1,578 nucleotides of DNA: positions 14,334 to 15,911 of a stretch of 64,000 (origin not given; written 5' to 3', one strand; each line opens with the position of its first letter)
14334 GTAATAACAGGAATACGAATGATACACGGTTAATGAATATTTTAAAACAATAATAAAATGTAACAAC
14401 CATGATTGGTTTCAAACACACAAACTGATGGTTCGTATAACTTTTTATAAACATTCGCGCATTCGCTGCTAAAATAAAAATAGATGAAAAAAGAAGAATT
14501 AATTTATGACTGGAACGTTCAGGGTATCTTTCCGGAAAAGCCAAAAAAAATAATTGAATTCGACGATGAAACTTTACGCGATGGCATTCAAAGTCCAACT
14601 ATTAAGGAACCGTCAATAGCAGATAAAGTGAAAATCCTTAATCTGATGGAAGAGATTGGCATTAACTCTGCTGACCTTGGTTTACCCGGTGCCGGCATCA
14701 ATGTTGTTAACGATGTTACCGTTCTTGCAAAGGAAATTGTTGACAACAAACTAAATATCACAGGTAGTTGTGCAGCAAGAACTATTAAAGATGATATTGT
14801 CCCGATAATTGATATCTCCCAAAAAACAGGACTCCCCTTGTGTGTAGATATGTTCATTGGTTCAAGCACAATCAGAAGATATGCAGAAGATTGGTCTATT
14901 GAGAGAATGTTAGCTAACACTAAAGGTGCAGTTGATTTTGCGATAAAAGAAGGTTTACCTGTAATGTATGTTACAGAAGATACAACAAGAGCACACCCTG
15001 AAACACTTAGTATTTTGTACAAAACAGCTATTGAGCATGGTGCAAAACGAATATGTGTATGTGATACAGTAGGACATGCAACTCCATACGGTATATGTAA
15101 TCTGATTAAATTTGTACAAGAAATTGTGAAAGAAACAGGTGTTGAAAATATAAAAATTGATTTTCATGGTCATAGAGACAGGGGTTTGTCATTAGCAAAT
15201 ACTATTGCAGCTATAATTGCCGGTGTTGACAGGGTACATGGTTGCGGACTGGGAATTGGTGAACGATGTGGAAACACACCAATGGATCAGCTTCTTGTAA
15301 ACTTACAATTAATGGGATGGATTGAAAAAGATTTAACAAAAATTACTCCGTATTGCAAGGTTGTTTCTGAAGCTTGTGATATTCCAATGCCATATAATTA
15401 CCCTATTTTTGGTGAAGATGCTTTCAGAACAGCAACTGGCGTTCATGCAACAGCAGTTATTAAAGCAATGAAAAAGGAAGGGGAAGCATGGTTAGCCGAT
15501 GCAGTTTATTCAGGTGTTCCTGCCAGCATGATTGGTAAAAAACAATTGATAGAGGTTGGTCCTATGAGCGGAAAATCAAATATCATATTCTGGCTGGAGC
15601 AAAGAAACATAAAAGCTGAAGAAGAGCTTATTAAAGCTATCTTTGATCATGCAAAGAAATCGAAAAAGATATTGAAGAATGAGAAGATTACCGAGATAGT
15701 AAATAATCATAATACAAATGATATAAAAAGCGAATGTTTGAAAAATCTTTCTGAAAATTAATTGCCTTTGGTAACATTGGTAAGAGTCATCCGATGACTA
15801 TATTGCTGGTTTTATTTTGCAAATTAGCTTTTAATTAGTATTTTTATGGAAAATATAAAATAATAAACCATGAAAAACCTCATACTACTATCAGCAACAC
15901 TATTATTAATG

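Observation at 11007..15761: Glycyl-radical enzyme with a non-canonical Cys loop (GCVS), its activase and a LeuA-like condensing enzyme: candidate undescribed GRE pathway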

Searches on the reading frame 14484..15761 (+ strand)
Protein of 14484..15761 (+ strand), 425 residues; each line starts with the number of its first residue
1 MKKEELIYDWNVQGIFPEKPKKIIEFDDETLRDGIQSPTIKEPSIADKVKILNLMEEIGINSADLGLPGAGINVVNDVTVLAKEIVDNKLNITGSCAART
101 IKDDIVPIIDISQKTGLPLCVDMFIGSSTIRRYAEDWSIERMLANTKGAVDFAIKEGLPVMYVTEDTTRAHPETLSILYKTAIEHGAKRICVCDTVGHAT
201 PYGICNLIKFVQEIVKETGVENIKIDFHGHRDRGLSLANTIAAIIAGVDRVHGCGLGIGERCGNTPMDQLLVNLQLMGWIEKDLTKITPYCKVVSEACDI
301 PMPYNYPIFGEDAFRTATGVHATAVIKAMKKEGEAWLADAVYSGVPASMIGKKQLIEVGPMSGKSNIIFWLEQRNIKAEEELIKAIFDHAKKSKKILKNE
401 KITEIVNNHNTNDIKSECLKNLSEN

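Call 3: search_protein_families(library=pfam, proteins=[window:14484-15761:+], max_evalue=0.01)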
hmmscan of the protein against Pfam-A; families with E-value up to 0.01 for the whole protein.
window:14484-15761:+ (425 aa): 1 family
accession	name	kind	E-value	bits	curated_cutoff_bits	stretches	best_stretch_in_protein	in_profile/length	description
PF00682.25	HMGL-like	-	2e-39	136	29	1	25-285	3-251/260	HMGL-like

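Call 4: search_protein_families(library=ncbifam, proteins=[window:14484-15761:+], max_evalue=0.01)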
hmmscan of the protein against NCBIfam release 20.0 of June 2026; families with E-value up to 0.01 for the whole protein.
window:14484-15761:+ (425 aa): 27 families (the best 25 are shown)
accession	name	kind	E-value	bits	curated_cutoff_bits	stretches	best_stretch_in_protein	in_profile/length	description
NF002085.0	PRK00915.1-2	subfamily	5.6e-60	203.5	517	1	22-422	12-392/504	2-isopropylmalate synthase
TIGR02146.1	LysS_fung_arch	equivalog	3.8e-54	184.2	413.55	1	28-392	3-344/344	homocitrate synthase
TIGR02660.1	nifV_homocitr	equivalog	6e-53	180.4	462.9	1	25-401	3-360/365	homocitrate synthase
TIGR02090.1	LEU1_arch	subfamily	1.7e-52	178.7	484.75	1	28-394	5-348/363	isopropylmalate/citramalate/homocitrate synthases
NF041069.1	IPMS_Sufob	equivalog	2.6e-47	161.9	600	1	28-395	5-351/371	isopropylmalate synthase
NF002086.0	PRK00915.1-3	equivalog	4.5e-47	160.7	532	1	21-415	5-390/516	2-isopropylmalate synthase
NF002088.0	PRK00915.1-5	equivalog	3.3e-45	154.5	697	1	22-414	2-386/514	2-isopropylmalate synthase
TIGR00973.1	leuA_bact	equivalog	1.4e-44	152.4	598.7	1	25-408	3-378/494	2-isopropylmalate synthase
NF002087.0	PRK00915.1-4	equivalog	2.8e-40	138.3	729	1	21-412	5-388/516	2-isopropylmalate synthase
NF002084.0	PRK00915.1-1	equivalog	1.5e-36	126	748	1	21-330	3-309/523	2-isopropylmalate synthase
TIGR00977.1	citramal_synth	equivalog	5.7e-34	117.3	450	1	26-381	4-351/526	citramalate synthase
NF042434.1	IPMS_Lepto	equivalog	3.9e-31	108.3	500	1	21-393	3-369/374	2-isopropylmalate synthase LeuA2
NF002991.1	PRK03739.1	subfamily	5.7e-24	84.7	455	1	193-415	207-438/550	2-isopropylmalate synthase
NF042433.1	CitmalDyn_Leptosp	equivalog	7.5e-21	74.3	950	1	141-389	122-360/514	(R)-citramalate synthase CimA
NF006049.0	PRK08195.1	subfamily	2.6e-17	62.9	229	1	157-287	132-259/344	4-hyroxy-2-oxovalerate/4-hydroxy-2-oxopentanoic acid aldolase,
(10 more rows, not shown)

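Call 8: search_solved_structures(query=window:14484-15761:+, max_evalue=0.001, show_alignments=2)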
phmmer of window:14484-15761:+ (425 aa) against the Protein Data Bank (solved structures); distinct sequences matched with E-value up to 0.001: 19.
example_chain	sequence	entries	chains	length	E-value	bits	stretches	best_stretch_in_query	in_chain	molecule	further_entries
4ov4_A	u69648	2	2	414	4.1e-30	108.1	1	19-404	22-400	2-isopropylmalate synthase | isopropylmalate synthase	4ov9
6ktq_A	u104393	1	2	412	1.8e-26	96.1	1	24-328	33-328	Homocitrate synthase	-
3a9i_A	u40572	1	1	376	6.3e-26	94.3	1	27-390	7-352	Homocitrate synthase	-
2ztj_A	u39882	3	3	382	6.4e-26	94.3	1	27-391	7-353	Homocitrate synthase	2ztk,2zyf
3rmj_A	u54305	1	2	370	3.3e-25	92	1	21-336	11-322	2-isopropylmalate synthase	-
3ewb_X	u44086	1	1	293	5e-25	91.4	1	22-277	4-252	2-isopropylmalate synthase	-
3ivs_A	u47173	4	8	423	4.5e-24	88.2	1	30-326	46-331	Homocitrate synthase, mitochondrial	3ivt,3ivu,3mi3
6e1j_A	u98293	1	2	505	6e-23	84.5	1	21-390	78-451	2-isopropylmalate synthase, A genome specific 1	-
3eeg_A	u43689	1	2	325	5.3e-22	81.4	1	21-327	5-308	2-isopropylmalate synthase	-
3ble_A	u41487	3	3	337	9.7e-19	70.6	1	143-324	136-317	Citramalate synthase from Leptospira interrogans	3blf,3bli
3hpx_A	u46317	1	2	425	3.7e-10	42.4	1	219-329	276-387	2-isopropylmalate synthase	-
3u6w_A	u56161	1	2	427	3.8e-10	42.3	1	219-329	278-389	2-isopropylmalate synthase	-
1sr9_A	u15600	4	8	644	8.3e-10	41.2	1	219-335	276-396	2-isopropylmalate synthase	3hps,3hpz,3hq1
3fig_A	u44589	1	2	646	8.4e-10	41.2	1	219-335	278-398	2-isopropylmalate synthase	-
3dxi_A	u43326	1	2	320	1.8e-09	40.1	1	130-276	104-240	Putative aldolase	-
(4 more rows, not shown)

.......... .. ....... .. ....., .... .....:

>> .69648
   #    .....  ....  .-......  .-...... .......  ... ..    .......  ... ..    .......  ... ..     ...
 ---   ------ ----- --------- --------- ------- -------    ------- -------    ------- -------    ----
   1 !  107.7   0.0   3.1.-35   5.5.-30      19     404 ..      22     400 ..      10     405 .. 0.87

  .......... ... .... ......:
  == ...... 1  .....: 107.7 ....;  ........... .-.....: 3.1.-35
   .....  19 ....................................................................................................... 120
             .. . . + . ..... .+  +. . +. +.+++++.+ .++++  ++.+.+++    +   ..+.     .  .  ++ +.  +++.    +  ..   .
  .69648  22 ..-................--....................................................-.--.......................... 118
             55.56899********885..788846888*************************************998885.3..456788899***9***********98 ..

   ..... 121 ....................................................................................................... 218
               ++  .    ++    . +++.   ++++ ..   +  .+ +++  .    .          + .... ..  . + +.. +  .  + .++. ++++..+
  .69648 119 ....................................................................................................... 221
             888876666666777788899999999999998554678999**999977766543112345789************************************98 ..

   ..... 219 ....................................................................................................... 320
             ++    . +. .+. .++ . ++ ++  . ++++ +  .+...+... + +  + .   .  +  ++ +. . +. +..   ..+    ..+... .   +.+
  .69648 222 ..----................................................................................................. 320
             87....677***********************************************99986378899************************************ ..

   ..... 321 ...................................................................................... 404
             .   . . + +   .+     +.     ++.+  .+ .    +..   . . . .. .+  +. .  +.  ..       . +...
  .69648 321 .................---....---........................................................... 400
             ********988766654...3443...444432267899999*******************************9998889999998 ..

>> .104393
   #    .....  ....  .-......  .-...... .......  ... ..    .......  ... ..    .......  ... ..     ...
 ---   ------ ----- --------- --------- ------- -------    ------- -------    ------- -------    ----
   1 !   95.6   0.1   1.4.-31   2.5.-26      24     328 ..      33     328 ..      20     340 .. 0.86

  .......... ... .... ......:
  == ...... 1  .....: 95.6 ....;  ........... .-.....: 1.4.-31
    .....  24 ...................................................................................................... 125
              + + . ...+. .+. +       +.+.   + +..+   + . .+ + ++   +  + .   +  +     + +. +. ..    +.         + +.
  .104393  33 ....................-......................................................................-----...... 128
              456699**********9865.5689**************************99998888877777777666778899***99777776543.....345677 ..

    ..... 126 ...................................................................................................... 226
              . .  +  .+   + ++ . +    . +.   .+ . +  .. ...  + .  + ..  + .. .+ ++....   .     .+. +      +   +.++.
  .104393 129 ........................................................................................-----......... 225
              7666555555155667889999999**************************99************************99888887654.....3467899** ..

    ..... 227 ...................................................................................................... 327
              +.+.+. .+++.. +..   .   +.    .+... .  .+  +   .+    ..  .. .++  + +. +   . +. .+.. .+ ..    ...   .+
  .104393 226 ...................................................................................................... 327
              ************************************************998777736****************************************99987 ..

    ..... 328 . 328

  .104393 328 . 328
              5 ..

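Call 25: find_homologous_proteins(query=window:14484-15761:+, max_evalue=1e-30)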
Query window:14484-15761:+ (425 aa): 8000 proteins with E <= 1e-30 among 8000 candidates; the best 120 are listed.
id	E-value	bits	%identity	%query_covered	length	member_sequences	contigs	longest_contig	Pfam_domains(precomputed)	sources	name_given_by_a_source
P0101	1.0e-284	962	100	100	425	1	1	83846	PF00682.26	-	-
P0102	1.4e-203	694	74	96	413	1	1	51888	PF00682.26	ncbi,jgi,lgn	ncbi:MAG: LeuA family protein [Bacteroidales bacterium]|jgi:2-isopropylmalate synthase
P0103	1.8e-198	678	73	96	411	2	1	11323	PF00682.26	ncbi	-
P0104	6.2e-198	676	71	96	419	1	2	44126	PF00682.26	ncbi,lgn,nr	ncbi:MAG: LeuA family protein [Bacteroidetes bacterium]|nr:LeuA family protein [Bacteroidota bacteri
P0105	2.1e-193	661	69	96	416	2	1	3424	PF00682.26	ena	-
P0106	2.6e-193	661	69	97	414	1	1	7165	PF00682.26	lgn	-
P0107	2.3e-192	657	67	98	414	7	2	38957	PF00682.26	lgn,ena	-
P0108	7.6e-190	649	69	96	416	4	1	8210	PF00682.26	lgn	-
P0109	2.5e-189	647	67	97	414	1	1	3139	PF00682.26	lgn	-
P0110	2.6e-172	591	63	96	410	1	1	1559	PF00682.26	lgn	-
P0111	2.1e-170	585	64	92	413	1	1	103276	PF00682.26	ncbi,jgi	-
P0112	1.7e-169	582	62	96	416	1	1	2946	PF00682.26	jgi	jgi:isopropylmalate/homocitrate/citramalate synthase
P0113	7.6e-169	580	63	96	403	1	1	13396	PF00682.26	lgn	-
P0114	6.8e-168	577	62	96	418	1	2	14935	PF00682.26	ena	-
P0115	1.1e-167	576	63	96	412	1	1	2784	PF00682.26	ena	-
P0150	3.0e-163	562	61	96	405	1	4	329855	PF00682.26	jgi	jgi:isopropylmalate/homocitrate/citramalate synthase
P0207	1.0e-161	557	60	95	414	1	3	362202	PF00682.26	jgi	jgi:2-isopropylmalate synthase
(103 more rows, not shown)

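Call 26: find_encoding_contigs(protein=P0150, flank=7000, max_places=2)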
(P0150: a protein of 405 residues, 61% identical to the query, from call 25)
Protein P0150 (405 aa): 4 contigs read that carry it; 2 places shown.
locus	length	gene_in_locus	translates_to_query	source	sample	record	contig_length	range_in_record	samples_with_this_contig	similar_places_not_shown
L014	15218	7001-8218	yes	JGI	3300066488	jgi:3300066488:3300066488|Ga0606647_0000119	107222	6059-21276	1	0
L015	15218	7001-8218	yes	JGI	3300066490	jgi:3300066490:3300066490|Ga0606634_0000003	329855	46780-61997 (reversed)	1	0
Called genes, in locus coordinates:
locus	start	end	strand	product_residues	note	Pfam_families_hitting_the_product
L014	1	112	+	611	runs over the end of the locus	PF12102:MrcB_N, PF00004:AAA, PF07728:AAA_5, PF13401:AAA_22 (weak), PF28529:McrB_lid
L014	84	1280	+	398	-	PF10117:McrBC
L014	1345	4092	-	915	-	PF00317:Ribonuc_red_lgN, PF02867:Ribonuc_red_lgC, PF12637:TSCPD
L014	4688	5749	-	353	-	PF02558:ApbA, PF08546:ApbA_C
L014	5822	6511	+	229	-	PF02230:Abhydrolase_2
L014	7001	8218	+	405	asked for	PF00682:HMGL-like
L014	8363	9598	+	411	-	PF04389:Peptidase_M28, PF05343:Peptidase_M42 (faint), PF01546:Peptidase_M20, PF07687:M20_dimer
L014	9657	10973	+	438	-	-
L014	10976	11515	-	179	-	-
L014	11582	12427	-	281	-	PF09335:VTT_dom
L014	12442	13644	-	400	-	PF08486:SpoIID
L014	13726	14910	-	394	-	PF07724:AAA_2, PF13401:AAA_22 (faint), PF07728:AAA_5 (faint), PF10431:ClpB_D2-small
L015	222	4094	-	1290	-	PF00317:Ribonuc_red_lgN, PF02867:Ribonuc_red_lgC, PF14890:Intein_splicing (weak), PF14528:LAGLIDADG_3, PF12637:TSCPD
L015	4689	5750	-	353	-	PF02558:ApbA, PF08546:ApbA_C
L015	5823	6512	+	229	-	PF02230:Abhydrolase_2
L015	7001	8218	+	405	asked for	PF00682:HMGL-like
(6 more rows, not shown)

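Call 27: find_encoding_contigs(protein=P0207, flank=7000, max_places=2)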
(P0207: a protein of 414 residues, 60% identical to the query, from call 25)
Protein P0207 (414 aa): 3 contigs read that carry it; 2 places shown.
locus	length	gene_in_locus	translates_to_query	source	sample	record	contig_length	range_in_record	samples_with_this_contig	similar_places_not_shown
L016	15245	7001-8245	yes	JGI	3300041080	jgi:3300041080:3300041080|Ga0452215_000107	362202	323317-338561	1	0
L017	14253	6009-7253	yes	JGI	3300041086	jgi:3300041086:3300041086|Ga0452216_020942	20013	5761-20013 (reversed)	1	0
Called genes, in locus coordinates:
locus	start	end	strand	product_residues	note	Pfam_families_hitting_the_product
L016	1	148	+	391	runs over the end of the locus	PF00108:Thiolase_N, PF02803:Thiolase_C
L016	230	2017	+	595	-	PF02541:Ppx-GppA, PF21447:Ppx-GppA_III, PF01966:HD (weak)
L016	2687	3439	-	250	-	PF02223:Thymidylate_kin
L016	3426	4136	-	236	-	PF02223:Thymidylate_kin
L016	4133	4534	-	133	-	-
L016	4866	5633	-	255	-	-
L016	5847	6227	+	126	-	-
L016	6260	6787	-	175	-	-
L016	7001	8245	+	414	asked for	PF00682:HMGL-like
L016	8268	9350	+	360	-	PF00180:Iso_dh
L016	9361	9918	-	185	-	PF02308:MgtC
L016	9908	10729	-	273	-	PF00378:ECH_1, PF16113:ECH_2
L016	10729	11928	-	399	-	PF00155:Aminotran_1_2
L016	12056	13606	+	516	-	PF01039:Carboxyl_trans, PF03255:ACCA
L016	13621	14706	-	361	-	PF01699:Na_Ca_ex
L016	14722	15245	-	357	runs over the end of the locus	PF02547:Queuosine_synth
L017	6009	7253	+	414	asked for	PF00682:HMGL-like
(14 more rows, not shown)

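Call 28: find_encoding_contigs(protein=P0111, flank=7000, max_places=2)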
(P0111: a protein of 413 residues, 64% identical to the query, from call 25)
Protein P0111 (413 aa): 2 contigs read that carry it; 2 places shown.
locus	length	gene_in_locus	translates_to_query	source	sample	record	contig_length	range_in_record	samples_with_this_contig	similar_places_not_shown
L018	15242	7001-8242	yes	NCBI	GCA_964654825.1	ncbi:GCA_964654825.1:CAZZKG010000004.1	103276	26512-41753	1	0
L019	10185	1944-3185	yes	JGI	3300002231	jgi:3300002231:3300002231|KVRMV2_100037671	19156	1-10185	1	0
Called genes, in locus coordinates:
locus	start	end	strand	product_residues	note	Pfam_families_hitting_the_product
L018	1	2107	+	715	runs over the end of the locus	PF02629:CoA_binding, PF13380:CoA_binding_2, PF13607:Succ_CoA_lig, PF19045:Ligase_CoA_2, PF13549:ATP-grasp_5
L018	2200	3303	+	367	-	PF00155:Aminotran_1_2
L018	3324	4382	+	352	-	PF00180:Iso_dh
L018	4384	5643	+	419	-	PF00330:Aconitase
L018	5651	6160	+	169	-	PF00694:Aconitase_C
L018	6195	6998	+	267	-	PF00378:ECH_1, PF16113:ECH_2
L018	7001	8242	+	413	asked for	PF00682:HMGL-like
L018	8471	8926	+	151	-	PF01741:MscL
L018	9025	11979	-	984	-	PF19077:Big_13 (weak), PF25788:Ig_Rha78A_N (faint), PF13585:CHU_C (faint), PF18962:Por_Secre_tail (faint), PF19077:Big_13, PF13860:FlgD_ig (weak)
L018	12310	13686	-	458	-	PF13517:FG-GAP_3 (weak)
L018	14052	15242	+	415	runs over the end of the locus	PF04282:DUF438, PF01814:Hemerythrin, PF13596:PAS_10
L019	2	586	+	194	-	?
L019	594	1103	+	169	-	PF00694:Aconitase_C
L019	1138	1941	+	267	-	PF00378:ECH_1, PF16113:ECH_2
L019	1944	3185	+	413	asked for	PF00682:HMGL-like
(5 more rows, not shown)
